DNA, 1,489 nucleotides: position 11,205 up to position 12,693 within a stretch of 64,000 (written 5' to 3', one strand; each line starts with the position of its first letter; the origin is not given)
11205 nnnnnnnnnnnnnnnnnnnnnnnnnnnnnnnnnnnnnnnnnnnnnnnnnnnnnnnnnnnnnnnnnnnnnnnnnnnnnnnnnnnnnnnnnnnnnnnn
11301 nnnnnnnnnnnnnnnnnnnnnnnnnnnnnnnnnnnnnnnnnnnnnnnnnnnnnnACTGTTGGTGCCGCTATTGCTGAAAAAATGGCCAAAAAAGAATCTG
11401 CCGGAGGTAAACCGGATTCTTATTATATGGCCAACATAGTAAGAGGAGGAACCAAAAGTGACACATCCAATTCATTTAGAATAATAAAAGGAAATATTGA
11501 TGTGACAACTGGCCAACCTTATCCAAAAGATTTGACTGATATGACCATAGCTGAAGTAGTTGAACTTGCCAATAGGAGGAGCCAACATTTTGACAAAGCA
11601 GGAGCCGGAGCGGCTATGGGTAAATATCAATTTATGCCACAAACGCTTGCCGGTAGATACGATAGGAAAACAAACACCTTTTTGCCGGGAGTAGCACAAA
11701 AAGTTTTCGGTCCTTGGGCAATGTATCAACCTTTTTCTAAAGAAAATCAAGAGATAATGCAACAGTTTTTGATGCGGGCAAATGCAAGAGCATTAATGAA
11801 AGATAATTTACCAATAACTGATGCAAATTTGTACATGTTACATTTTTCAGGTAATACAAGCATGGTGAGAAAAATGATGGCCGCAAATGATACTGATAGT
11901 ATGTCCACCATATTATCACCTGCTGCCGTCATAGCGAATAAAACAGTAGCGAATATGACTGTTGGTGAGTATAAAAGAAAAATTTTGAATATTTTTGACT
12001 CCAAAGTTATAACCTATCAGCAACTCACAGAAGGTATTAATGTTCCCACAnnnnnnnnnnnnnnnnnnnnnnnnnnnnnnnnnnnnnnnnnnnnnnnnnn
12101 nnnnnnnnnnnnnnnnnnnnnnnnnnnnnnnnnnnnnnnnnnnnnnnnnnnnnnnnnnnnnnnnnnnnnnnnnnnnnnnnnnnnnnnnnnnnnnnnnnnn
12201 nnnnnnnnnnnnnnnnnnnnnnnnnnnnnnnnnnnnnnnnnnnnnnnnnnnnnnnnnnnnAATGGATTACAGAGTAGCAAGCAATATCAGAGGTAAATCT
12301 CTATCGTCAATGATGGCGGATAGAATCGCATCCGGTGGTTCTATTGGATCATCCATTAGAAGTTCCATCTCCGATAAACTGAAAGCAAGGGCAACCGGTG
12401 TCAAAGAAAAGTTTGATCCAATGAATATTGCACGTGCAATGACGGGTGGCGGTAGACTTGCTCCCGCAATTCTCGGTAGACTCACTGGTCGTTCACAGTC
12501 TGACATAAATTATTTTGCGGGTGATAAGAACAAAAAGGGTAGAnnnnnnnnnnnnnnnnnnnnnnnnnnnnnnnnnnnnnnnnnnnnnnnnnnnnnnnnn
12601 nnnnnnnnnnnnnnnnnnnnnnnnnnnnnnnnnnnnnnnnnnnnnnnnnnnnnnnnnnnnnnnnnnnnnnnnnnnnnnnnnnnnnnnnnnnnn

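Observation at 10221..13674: Two tandem paralogous virion proteins sharing a roughly 90-aa N-terminal module; the first carries a giant Pro-Ala repeat linker and a lytic-transglycosylase-like domain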

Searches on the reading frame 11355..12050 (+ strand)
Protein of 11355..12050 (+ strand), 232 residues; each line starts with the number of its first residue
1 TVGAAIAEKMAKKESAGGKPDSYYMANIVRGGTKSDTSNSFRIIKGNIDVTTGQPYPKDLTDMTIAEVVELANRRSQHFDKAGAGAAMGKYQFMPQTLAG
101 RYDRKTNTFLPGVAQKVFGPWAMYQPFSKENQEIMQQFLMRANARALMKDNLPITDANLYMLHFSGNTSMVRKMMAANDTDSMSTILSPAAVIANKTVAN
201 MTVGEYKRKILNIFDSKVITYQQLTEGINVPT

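Call 94: search_protein_families(library=pfam, proteins=[window:11355-12050:+], max_evalue=10)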
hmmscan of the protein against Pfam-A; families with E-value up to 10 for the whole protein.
window:11355-12050:+ (232 aa): 0 families

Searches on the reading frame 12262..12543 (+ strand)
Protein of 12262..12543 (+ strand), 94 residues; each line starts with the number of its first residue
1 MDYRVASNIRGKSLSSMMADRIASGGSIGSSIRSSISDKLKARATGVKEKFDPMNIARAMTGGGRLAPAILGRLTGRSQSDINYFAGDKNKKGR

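Call 50: search_protein_representatives(alignment_id=A2)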
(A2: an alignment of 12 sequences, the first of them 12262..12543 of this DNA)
Query: 12 sequences, 91 profile positions. Proteins with E-value up to 0.001 (for the whole library): 725; up to 1e-10: 645; up to 1e-30: 149. The best 150 are listed.
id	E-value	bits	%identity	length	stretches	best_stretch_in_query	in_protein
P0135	9.2e-40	150.9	-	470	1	1-90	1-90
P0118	9.5e-40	150.9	-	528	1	1-91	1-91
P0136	9.6e-40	150.9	-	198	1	1-91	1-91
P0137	1.3e-39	150.4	-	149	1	1-90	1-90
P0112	6.0e-39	148.3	-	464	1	1-90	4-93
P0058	1.5e-38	147.1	-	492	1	1-90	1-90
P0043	6.4e-38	145.0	-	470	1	1-90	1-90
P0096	9.5e-38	144.5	-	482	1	1-90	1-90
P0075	9.7e-38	144.5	-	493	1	1-91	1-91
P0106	2.7e-37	143.0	-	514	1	1-91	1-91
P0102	4.4e-37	142.4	-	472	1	1-90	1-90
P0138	6.5e-37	141.8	-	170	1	1-91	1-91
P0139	1.1e-36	141.0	-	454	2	1-90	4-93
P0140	1.7e-36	140.4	-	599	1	1-90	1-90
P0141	2.2e-36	140.1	-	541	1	1-90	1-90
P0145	3.9e-36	139.3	-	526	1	1-90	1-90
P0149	5.4e-36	138.9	-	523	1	1-90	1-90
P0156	2.2e-35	136.9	-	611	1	1-90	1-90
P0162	4.3e-35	136.0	-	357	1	1-91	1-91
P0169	8.9e-35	135.0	-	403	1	1-90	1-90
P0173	1.4e-34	134.3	-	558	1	1-90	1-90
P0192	1.3e-33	131.2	-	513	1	1-89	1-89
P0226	3.6e-32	126.6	-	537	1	1-90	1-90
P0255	2.4e-31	124.0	-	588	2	1-89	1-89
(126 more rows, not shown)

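Call 61: find_encoding_contigs(protein=P0255, flank=5000, max_places=1)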
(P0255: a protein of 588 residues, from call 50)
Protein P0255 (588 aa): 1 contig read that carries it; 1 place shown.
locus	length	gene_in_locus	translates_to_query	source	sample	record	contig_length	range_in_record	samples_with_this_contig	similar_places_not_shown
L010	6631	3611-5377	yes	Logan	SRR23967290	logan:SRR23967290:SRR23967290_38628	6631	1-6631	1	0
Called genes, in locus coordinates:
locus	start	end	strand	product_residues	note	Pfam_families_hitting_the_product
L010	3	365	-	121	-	?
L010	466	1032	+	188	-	PF07460:NUMOD3 (weak)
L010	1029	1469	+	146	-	PF08722:Tn7_TnsA-like_N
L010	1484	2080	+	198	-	PF26869:Phage_T4_gp2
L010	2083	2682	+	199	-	PF06841:Phage_T4_gp19 (weak), PF23849:Phage_TTP_2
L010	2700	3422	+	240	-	PF12322:T4_baseplate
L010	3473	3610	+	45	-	PF28602:Gp51_C (weak)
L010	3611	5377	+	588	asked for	PF01551:Peptidase_M23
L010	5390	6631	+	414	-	?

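Call 62: search_protein_families(library=pfam, proteins=[P0141, P0145, P0149, P0156, P0173, P0255, P0192, P0226, P0162, P0169], max_evalue=0.01)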
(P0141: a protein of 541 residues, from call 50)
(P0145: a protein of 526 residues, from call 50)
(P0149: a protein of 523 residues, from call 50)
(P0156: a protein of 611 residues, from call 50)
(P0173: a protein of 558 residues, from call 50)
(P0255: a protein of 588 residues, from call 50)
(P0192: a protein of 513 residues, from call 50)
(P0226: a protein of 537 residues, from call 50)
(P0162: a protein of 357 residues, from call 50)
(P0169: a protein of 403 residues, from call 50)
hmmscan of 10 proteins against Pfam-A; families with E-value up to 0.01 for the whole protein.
P0141 (541 aa): 1 family
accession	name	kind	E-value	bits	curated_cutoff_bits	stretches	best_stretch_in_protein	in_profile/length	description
PF21277.2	T6SS_VgrG3-like_C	-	2e-06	28.3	27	1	315-469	24-180/183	Type VI secretion system spike protein VgrG3-like, C-terminal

P0145 (526 aa): 1 family
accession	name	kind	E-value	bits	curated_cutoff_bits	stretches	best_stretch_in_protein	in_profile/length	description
PF21277.2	T6SS_VgrG3-like_C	-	6.7e-32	111.4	27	1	258-456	1-182/183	Type VI secretion system spike protein VgrG3-like, C-terminal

P0149 (523 aa): 0 families

P0156 (611 aa): 0 families

P0173 (558 aa): 1 family
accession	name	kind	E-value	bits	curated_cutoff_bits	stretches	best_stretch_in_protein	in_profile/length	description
PF05257.22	CHAP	-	0.00055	20.8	26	1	384-464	4-81/81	CHAP domain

P0255 (588 aa): 2 families
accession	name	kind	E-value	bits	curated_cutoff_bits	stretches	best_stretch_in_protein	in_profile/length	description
PF01551.29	Peptidase_M23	-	3.3e-34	117.4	28.7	1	432-526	2-96/96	Peptidase family M23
PF18013.6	Phage_lysozyme2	-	5.4e-05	23.8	28.2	1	240-379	2-122/140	Phage tail lysozyme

P0192 (513 aa): 2 families
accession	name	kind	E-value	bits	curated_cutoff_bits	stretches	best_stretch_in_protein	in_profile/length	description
PF21277.2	T6SS_VgrG3-like_C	-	6.5e-37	127.7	27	1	269-453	1-182/183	Type VI secretion system spike protein VgrG3-like, C-terminal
PF01374.23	Glyco_hydro_46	-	0.00042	20.5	27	1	303-403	50-142/210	Glycosyl hydrolase family 46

P0226 (537 aa): 1 family
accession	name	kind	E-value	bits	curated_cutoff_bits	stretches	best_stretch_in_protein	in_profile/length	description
PF21277.2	T6SS_VgrG3-like_C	-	2.1e-05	25.1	27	1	330-436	60-170/183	Type VI secretion system spike protein VgrG3-like, C-terminal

P0162 (357 aa): 1 family
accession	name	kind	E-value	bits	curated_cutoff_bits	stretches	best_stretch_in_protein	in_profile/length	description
PF00959.24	Phage_lysozyme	-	6.8e-05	23.6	22.3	1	282-353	1-51/125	Phage lysozyme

P0169 (403 aa): 0 families

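Call 74: find_related_loci(query=A2, collection=viral_contigs, flank=5000)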
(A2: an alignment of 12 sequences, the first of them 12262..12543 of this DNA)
Query A2 (94 aa) in viral_contigs; peptide patterns used: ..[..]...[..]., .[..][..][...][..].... (x = any residue, [..] = any of these).
375 stretches matched a pattern; 362 encode a relative of the query (tblastn E <= 1e-3); the best 80 are kept; 80 distinct loci.
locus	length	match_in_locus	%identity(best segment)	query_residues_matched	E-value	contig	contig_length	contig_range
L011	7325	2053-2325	85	1-91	3e-50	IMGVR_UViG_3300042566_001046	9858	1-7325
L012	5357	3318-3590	85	1-91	3e-50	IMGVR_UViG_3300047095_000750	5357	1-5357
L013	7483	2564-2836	85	1-91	3e-50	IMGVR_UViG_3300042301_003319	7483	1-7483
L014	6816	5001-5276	85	1-92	4e-50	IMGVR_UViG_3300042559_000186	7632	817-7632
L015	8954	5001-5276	85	1-92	4e-50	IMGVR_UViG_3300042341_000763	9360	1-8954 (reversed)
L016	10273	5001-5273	84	1-91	1e-49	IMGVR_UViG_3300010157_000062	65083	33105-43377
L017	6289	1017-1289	84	1-91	1e-49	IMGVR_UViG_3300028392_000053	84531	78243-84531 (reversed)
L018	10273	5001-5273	85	1-91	2e-49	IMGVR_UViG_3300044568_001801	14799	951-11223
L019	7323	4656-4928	85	1-91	2e-49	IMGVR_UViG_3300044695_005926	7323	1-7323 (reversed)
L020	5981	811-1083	82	1-91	3e-49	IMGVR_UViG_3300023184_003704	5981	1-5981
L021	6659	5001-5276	83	1-92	2e-48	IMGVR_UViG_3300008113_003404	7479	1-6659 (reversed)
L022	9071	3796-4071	83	1-92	2e-48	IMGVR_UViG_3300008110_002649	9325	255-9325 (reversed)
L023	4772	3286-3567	81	1-94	6e-48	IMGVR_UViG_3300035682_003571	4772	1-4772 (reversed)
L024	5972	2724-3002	82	1-93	1e-47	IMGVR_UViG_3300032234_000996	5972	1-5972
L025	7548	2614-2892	78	1-93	2e-46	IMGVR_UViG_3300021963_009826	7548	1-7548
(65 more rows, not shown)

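Call 91: find_related_loci(query=A2, collection=genome_contigs, flank=3000)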
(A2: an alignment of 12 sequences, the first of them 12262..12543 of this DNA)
Query A2 (94 aa) in genome_contigs; peptide patterns used: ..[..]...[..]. (x = any residue, [..] = any of these).
47 stretches matched a pattern; 3 encode a relative of the query (tblastn E <= 1e-3); 3 distinct loci.
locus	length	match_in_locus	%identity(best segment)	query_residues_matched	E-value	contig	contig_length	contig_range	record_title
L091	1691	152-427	65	1-92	2e-33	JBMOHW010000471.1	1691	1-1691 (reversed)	MAG: Terrimicrobiaceae bacterium isolate Deming_bin.375 contig329013, whole genome shotgun sequence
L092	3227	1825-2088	52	1-91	1e-29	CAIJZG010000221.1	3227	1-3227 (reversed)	MAG: uncultured Bacteroidetes bacterium isolate YR_bin-4742 genome assembly, contig: bin-4742:221/345, whole genome shot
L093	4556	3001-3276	44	2-94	1e-23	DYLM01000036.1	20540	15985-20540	MAG TPA_asm: Chloroherpeton thalassium isolate SulCav_AS07-7_33_25 SulCav_AS07_7_2565_length_20540_cov_10_491726, whole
